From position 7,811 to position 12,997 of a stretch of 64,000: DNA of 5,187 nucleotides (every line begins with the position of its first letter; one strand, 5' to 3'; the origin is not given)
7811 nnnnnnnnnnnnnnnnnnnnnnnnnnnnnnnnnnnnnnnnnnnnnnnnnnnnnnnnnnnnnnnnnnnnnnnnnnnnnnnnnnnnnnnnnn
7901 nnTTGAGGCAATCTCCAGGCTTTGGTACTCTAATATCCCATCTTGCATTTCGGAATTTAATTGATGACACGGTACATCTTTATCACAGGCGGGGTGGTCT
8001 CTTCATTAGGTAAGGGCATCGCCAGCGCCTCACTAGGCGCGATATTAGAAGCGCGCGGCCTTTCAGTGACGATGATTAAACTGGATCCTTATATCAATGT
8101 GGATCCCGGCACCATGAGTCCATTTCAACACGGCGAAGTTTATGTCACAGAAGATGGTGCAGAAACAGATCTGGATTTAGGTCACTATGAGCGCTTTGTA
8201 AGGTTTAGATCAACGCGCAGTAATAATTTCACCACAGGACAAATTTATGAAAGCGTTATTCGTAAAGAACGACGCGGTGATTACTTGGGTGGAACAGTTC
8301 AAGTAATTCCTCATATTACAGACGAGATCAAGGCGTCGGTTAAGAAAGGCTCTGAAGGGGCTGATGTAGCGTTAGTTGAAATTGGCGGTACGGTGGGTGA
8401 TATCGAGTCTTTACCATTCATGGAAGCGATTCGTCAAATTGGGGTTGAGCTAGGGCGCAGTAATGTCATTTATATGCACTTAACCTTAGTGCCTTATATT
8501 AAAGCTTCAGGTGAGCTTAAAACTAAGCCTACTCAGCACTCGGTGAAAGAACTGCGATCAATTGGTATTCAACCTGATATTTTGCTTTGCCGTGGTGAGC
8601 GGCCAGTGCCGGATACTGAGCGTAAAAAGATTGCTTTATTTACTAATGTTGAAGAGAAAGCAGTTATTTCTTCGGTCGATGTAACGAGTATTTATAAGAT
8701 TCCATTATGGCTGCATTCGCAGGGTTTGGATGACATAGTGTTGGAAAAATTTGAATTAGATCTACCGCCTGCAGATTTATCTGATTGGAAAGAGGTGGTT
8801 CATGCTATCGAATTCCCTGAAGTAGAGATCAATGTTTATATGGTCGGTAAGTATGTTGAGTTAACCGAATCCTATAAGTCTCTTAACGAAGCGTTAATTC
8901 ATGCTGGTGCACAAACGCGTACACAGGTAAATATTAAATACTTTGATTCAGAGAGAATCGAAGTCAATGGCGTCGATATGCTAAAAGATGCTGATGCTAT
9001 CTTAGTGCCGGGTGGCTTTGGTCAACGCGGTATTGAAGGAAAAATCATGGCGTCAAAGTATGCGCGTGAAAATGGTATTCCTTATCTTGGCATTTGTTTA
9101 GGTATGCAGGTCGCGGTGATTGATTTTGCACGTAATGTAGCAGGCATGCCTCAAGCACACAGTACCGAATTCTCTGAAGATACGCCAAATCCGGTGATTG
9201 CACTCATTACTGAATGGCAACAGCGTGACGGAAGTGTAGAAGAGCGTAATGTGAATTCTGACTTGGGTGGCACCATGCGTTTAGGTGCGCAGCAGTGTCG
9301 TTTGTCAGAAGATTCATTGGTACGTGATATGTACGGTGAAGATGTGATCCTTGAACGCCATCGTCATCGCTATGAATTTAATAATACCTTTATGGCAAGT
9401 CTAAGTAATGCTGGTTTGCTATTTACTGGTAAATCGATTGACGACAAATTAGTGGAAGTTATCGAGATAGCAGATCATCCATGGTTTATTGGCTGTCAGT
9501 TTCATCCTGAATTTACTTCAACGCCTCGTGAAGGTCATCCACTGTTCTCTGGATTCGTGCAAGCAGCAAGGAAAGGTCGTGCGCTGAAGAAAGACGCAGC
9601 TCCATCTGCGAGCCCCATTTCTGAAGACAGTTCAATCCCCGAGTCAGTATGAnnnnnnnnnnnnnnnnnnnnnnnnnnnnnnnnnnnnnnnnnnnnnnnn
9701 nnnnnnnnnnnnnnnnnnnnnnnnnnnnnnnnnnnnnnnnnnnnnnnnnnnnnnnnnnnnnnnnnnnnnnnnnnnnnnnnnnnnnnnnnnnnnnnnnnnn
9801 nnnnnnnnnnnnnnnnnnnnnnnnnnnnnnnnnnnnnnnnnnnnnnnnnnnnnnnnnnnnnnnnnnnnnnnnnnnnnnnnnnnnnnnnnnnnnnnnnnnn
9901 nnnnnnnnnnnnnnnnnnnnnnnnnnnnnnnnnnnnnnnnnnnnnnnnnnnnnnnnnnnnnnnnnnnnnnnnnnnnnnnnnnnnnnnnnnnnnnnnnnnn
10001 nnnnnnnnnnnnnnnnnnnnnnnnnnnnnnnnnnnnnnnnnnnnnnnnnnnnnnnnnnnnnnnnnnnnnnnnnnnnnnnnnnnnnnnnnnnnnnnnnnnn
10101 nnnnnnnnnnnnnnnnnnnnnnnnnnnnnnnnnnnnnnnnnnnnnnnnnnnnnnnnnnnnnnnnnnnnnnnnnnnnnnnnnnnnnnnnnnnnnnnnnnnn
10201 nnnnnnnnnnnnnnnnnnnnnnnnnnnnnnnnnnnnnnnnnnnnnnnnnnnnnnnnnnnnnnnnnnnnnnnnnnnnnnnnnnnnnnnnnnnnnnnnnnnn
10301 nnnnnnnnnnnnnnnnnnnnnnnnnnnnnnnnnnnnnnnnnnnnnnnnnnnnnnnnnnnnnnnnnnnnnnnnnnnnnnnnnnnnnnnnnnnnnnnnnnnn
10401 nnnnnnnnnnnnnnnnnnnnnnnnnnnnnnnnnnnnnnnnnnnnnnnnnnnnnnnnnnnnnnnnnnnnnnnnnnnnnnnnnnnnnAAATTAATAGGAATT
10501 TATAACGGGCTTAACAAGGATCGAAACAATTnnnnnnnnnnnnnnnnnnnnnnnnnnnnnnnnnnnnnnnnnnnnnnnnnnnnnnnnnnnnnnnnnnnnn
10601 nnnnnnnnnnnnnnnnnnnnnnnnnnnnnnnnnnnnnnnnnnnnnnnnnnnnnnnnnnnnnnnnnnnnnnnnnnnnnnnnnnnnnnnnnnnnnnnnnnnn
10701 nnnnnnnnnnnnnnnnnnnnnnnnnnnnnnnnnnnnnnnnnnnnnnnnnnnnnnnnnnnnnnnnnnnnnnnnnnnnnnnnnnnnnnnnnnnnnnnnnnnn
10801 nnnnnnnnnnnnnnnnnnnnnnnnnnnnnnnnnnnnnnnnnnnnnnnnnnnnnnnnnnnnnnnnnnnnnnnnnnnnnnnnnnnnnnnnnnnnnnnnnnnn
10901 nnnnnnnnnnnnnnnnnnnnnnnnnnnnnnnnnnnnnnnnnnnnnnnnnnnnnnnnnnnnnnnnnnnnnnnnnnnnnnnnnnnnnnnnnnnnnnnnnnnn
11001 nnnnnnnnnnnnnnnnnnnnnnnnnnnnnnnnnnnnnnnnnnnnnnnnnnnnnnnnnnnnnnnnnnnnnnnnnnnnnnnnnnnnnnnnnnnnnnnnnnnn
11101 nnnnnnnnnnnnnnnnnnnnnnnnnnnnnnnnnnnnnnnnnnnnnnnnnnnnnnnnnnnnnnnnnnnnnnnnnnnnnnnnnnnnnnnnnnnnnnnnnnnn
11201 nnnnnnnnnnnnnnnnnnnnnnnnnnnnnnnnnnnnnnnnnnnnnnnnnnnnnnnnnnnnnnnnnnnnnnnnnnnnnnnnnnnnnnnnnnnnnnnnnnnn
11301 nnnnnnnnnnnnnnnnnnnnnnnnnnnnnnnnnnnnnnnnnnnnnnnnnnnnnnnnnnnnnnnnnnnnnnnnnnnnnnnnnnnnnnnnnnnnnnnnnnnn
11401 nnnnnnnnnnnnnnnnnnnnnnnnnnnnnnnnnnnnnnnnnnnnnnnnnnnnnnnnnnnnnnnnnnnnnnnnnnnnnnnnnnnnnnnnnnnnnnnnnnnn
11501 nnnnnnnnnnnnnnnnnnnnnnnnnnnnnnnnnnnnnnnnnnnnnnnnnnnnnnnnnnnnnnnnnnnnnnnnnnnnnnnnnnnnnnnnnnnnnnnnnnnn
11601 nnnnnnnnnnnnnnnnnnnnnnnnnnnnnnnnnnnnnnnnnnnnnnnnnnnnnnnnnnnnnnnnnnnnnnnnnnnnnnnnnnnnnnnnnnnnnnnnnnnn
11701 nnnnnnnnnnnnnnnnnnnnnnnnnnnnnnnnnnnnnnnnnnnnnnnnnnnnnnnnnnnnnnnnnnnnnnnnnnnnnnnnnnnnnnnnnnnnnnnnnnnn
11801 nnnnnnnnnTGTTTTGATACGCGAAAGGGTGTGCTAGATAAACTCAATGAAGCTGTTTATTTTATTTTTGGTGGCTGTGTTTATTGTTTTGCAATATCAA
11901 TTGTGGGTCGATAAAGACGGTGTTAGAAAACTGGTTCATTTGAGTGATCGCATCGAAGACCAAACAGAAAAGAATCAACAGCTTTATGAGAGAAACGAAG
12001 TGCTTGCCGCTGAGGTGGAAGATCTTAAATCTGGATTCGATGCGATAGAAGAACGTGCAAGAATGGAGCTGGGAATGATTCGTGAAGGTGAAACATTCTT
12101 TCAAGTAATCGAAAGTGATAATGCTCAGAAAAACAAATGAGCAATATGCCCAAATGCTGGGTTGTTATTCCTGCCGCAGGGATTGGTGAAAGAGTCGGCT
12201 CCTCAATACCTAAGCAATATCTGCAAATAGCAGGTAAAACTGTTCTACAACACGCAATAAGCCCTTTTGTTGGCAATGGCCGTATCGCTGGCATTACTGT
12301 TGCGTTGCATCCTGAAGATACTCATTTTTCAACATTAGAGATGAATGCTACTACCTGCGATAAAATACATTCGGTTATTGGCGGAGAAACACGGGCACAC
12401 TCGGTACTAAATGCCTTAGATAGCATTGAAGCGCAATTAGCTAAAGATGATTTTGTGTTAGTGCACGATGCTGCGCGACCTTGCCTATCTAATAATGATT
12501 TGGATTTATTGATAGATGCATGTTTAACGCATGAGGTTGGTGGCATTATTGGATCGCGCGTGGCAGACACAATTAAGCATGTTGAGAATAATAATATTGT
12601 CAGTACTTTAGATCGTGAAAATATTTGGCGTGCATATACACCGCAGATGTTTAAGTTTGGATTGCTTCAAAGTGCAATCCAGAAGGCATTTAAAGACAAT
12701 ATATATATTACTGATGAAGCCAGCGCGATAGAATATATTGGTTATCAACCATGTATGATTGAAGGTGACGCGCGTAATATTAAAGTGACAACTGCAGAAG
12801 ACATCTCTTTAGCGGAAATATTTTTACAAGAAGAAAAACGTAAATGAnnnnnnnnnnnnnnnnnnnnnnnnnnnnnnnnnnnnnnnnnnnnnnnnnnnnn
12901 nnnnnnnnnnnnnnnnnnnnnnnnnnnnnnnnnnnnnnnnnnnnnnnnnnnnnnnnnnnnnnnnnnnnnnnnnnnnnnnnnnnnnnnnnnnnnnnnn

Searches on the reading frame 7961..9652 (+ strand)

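Call 7: search_protein_families(library=ncbifam, proteins=[window:7961-9652:+], max_evalue=0.00001)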
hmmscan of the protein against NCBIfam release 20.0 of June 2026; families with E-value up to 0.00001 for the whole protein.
window:7961-9652:+ (563 aa): 9 families
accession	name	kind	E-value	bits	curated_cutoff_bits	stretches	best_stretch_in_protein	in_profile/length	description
NF003792.0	PRK05380.1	equivalog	3.5e-257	854.4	308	1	1-539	1-529/534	CTP synthase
TIGR00337.1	PyrG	equivalog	1.1e-250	832.8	462.75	1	2-535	2-526/526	glutamine hydrolyzing CTP synthase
NF004836.1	PRK06186.1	equivalog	7e-39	133.3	260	2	291-416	2-127/228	CTP synthase C-terminal region-related (seleno)protein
TIGR01368.1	CPSaseIIsmall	equivalog_domain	1.2e-08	34.4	307.35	0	454-536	281-359/361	glutamine-hydrolyzing carbamoyl-phosphate synthase small subunit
NF001975.0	PRK00758.1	equivalog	3.2e-08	33.4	198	0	338-394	37-90/185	GMP synthase subunit A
TIGR00888.1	guaA_Nterm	equivalog_domain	2.3e-07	30.4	172.15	0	343-395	41-93/188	glutamine-hydrolyzing GMP synthase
NF009475.0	PRK12838.1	equivalog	2.4e-06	26.8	221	0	455-538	276-355/359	carbamoyl phosphate synthase small subunit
TIGR01823.1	PabB-fungal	equivalog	5.9e-06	24.8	442.55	0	318-536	28-204/742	aminodeoxychorismate synthase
NF008471.0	PRK11366.1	equivalog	9e-06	25.3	266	0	494-544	201-252/254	gamma-glutamyl-gamma-aminobutyrate hydrolase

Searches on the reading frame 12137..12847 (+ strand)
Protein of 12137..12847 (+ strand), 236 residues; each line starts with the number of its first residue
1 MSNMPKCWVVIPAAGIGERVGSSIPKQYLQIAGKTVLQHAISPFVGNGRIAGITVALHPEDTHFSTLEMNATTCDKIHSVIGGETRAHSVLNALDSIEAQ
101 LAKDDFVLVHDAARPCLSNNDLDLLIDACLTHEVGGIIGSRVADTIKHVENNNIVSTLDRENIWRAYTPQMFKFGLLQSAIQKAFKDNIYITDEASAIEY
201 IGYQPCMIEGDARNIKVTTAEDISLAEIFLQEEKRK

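Call 48: search_protein_families(library=pfam, proteins=[window:12137-12847:+], max_evalue=0.001)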
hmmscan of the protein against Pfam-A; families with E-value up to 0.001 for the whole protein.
window:12137-12847:+ (236 aa): 2 families
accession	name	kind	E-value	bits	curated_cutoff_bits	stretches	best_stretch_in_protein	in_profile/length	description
PF01128.25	IspD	-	5.6e-66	222.9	27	1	9-231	3-220/221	2-C-methyl-D-erythritol 4-phosphate cytidylyltransferase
PF12804.13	NTP_transf_3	-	8e-06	26.5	27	1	9-133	1-115/160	MobA-like NTP transferase domain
